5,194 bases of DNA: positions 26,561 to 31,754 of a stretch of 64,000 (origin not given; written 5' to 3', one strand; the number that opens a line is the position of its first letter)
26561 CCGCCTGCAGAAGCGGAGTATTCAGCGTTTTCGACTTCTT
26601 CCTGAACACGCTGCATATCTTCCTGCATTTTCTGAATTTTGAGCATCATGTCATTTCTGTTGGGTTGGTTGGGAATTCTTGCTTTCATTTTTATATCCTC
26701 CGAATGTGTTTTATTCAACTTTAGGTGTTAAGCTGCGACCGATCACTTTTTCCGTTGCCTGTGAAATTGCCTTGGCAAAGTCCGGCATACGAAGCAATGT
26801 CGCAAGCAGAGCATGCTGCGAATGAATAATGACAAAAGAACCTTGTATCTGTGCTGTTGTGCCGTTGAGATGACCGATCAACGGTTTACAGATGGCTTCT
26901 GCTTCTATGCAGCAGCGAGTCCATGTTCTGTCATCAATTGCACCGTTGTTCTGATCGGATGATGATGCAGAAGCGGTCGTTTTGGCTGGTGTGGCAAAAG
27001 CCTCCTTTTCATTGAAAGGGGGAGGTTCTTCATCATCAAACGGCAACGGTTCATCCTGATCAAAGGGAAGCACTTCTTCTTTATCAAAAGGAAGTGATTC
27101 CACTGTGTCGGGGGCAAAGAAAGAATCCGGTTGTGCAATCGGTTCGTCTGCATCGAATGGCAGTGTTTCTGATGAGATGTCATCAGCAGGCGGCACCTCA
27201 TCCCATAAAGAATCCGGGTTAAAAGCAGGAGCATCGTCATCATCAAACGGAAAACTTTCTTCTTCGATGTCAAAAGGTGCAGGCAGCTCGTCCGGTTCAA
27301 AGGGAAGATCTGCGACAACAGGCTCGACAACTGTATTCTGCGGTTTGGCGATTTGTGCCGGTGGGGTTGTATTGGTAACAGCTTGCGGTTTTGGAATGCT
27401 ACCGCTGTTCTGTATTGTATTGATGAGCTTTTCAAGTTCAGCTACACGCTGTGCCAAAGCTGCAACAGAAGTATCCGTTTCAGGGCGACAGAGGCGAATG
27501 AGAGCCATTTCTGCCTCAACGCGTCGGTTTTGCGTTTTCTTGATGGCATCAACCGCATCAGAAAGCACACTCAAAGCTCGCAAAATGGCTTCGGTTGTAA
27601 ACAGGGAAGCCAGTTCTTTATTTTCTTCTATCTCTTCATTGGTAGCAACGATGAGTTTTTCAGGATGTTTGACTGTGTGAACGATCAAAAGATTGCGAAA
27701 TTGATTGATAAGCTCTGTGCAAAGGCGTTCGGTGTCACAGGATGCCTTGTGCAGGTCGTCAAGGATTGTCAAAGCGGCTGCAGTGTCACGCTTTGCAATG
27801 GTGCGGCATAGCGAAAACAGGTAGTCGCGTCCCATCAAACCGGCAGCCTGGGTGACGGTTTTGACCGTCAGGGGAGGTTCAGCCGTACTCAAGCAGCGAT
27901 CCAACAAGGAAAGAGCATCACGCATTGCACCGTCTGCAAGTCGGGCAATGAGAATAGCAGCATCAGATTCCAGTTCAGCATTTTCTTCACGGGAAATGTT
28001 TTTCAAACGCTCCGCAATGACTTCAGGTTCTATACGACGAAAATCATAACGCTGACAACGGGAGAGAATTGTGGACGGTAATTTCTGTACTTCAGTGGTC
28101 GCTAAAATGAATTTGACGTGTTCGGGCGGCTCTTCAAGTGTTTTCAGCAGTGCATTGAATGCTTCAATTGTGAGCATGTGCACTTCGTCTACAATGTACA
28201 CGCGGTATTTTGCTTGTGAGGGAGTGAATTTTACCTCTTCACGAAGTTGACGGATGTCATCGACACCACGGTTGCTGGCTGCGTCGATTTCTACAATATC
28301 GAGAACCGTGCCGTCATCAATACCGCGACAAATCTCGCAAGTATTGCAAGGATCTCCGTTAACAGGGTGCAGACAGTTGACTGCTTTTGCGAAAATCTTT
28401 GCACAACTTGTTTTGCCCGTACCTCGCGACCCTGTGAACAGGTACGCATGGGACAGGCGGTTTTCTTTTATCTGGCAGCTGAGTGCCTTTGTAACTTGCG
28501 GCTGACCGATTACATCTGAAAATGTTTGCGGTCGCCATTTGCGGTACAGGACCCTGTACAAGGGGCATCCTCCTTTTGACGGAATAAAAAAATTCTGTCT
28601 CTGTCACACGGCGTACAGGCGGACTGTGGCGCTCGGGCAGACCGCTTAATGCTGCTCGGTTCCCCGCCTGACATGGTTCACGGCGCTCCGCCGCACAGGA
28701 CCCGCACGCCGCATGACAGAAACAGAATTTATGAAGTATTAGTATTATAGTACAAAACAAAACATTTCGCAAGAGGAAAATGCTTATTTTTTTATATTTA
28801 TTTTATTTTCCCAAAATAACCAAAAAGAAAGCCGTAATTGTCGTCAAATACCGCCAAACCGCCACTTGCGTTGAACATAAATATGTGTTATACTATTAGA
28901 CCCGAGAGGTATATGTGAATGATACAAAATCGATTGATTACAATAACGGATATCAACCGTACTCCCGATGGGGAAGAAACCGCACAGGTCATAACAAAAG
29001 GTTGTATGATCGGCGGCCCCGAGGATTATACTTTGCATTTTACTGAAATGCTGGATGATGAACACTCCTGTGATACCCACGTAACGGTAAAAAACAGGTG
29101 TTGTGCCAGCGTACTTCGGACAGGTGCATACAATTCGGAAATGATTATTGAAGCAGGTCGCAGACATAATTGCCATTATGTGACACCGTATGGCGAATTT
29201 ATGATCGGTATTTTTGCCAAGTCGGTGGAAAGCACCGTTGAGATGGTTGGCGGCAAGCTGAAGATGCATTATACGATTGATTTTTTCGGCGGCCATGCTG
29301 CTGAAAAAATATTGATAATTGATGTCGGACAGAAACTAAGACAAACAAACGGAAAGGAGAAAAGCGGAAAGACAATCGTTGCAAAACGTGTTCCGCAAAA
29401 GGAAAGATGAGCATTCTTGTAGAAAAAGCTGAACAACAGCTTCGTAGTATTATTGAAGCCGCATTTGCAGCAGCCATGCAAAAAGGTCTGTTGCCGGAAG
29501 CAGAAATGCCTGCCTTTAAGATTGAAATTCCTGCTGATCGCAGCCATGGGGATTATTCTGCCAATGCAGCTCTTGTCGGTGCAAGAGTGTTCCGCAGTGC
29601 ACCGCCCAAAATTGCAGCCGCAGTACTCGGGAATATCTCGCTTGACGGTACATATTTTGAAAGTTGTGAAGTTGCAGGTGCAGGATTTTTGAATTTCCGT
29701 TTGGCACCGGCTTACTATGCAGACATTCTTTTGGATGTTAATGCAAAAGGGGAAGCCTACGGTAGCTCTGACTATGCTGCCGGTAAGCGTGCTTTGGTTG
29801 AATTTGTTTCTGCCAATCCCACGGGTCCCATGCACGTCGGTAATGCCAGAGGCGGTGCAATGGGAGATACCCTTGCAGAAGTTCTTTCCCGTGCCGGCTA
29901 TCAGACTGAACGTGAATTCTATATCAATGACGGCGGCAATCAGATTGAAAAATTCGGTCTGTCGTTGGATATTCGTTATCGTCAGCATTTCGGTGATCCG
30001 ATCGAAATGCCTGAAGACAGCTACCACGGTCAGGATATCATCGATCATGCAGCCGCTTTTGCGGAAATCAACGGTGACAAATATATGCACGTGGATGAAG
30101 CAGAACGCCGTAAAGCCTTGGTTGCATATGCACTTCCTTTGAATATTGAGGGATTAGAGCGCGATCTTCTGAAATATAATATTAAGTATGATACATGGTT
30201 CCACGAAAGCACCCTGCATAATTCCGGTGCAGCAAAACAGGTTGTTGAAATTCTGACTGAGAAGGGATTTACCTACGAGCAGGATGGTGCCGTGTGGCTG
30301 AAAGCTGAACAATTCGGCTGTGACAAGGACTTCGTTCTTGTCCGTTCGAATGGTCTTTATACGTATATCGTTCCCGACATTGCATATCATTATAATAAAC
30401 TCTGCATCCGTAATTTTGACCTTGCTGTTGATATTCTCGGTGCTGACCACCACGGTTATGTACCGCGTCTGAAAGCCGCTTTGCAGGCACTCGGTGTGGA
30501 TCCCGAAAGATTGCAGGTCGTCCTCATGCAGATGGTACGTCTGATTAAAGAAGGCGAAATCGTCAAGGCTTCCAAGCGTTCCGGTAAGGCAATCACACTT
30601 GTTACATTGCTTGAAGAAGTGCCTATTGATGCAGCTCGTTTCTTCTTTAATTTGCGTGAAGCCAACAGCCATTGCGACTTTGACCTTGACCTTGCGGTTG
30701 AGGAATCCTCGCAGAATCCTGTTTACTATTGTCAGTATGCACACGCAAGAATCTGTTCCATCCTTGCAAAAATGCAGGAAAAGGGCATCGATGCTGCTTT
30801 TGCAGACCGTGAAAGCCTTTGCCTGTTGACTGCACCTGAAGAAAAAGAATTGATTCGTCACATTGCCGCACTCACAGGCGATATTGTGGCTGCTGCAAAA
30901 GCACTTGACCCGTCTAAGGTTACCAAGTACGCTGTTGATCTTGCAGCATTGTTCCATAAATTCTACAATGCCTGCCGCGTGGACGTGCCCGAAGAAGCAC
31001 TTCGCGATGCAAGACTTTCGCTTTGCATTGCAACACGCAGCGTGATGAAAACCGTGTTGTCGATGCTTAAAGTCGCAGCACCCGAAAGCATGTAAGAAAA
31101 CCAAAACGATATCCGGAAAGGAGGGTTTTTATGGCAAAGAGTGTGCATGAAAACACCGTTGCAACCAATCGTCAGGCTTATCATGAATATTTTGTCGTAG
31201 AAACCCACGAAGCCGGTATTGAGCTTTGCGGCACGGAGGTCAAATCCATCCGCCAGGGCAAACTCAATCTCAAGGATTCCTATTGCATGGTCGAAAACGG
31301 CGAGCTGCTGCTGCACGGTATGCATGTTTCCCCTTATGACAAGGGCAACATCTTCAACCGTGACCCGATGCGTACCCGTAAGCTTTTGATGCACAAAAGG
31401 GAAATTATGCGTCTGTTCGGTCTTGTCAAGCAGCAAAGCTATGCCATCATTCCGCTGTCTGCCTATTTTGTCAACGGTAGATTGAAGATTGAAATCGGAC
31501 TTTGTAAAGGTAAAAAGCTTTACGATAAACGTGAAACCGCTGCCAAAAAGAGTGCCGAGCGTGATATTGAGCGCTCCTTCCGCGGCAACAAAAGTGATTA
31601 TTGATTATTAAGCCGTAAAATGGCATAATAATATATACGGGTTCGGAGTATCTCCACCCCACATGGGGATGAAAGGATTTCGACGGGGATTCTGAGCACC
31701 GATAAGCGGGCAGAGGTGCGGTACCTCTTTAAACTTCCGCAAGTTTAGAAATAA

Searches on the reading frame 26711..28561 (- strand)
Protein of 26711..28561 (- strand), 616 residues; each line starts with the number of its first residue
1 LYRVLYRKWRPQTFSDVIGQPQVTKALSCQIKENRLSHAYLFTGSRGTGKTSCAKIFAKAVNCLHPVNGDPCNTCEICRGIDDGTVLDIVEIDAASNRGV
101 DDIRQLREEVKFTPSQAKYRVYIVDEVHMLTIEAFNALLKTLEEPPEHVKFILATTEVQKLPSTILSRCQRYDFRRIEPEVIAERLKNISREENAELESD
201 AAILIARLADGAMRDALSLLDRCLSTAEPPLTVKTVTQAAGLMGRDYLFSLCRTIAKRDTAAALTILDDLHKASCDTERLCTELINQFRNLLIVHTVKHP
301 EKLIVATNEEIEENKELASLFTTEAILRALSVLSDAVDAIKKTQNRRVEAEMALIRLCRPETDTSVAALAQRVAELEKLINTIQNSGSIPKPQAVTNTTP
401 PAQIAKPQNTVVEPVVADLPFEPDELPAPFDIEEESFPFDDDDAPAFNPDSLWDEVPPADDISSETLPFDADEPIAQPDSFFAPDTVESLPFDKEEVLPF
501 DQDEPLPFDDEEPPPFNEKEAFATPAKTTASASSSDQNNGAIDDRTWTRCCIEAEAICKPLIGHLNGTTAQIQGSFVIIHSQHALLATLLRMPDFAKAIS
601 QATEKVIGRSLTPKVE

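Call 79: search_protein_families(library=pfam, proteins=[window:26711-28561:-], max_evalue=0.01)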
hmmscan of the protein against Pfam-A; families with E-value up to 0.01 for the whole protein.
window:26711-28561:- (616 aa): 15 families
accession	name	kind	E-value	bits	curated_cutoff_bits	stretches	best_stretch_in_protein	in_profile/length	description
PF13177.12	DNA_pol3_delta2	-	2.8e-47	161.2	27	1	19-177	1-160/161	DNA polymerase III, delta subunit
PF12169.13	DNA_pol3_gamma3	-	2.5e-16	60.2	24.4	1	232-362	2-136/143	DNA polymerase III subunits gamma and tau domain III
PF00004.35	AAA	-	4.8e-12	46.9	21.2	1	41-171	2-125/131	ATPase family associated with various cellular activities (AAA)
PF22608.2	DNAX_ATPase_lid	-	4.9e-11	42.7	27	1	182-224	2-44/49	DNA polymerase III clamp loader subunit, ATPase lid domain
PF13401.12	AAA_22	-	2.4e-06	28.3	27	1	40-156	8-123/130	AAA domain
PF21694.2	DNA_pol3_delta_C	-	1.4e-05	25.5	27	1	248-299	4-55/121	DNA polymerase III delta subunit, C-terminal domain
PF05496.18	RuvB_N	-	2.9e-05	24.3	27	1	10-63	2-59/159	Holliday junction DNA helicase RuvB P-loop domain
PF06068.19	TIP49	-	5.2e-05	23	23.8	0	121-147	277-303/347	TIP49 P-loop domain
PF07728.20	AAA_5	-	0.00018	22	22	1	41-148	3-96/139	AAA domain (dynein-related subfamily)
PF13245.12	AAA_19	-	0.0004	21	25.1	1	37-148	11-119/134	AAA domain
PF14769.11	CLAMP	-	0.00066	20.5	22.7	0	250-304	6-61/99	Flagellar C1a complex subunit C1a-32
PF13191.12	AAA_16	-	0.0019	19.2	32.6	0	28-227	17-104/167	AAA ATPase domain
PF16193.11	AAA_assoc_2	-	0.0078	16.9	34.3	0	193-237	3-47/81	AAA C-terminal domain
PF13604.12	AAA_30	-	0.0083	16.3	27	0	41-148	22-118/191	AAA domain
PF12775.13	AAA_7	-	0.0094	15.9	25.8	0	37-60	33-56/181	P-loop containing dynein motor region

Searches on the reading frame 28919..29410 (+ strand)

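Call 79: search_protein_families(library=pfam, proteins=[window:28919-29410:+], max_evalue=0.01)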
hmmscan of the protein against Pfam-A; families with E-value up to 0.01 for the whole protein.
window:28919-29410:+ (163 aa): 1 family
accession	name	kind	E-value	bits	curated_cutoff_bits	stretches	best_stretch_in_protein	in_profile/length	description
PF09148.16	DUF1934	-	1.7e-22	80.2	22.5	1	7-130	1-124/128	Domain of unknown function (DUF1934)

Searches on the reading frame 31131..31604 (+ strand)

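Call 79: search_protein_families(library=pfam, proteins=[window:31131-31604:+], max_evalue=0.01)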
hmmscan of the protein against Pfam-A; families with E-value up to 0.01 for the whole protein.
window:31131-31604:+ (157 aa): 1 family
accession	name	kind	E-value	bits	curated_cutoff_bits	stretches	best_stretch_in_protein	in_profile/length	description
PF01668.23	SmpB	-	6.2e-60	201.7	27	1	10-151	1-142/143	SmpB protein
